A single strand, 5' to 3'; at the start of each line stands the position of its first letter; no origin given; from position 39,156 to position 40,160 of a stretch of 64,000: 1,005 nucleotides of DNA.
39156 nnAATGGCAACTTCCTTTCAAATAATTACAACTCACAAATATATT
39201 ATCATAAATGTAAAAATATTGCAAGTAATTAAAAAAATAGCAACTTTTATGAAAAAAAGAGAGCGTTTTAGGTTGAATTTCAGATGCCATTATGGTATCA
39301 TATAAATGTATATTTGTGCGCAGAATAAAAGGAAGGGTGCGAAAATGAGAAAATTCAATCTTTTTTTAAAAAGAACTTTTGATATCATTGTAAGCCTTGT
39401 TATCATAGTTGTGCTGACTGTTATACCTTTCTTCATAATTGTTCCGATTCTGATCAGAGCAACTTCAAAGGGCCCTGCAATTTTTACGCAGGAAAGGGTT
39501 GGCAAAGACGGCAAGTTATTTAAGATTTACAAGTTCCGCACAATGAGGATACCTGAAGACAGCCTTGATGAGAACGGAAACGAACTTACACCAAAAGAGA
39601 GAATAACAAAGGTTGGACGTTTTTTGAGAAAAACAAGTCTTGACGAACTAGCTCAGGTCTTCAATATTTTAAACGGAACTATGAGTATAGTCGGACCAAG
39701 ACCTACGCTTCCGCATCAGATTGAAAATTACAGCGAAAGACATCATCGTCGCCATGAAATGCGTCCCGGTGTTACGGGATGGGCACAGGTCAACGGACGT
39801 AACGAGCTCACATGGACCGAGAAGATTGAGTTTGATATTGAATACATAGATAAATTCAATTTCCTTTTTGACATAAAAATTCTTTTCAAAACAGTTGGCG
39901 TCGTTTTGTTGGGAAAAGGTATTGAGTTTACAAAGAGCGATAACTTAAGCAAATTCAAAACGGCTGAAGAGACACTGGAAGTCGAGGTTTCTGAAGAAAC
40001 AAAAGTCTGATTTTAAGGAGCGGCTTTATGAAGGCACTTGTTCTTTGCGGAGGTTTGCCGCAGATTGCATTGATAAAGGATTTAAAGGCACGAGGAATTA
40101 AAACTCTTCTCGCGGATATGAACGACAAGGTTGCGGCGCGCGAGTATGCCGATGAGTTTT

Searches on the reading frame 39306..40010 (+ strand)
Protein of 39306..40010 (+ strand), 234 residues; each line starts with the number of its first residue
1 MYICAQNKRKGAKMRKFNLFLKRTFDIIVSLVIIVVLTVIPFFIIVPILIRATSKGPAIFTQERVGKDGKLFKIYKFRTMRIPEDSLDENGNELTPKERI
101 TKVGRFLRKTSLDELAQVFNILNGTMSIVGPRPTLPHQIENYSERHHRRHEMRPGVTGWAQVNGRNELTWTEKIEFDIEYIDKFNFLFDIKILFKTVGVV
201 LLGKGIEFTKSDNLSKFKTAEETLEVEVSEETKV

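Call 65: search_protein_families(library=pfam, proteins=[window:39306-40010:+], max_evalue=0.00001)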
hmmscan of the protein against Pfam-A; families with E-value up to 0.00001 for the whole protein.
window:39306-40010:+ (234 aa): 1 family
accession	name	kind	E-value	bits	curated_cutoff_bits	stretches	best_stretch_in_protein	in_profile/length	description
PF02397.22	Bac_transf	-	1.3e-65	220.8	27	1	22-201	1-178/179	Bacterial sugar transferase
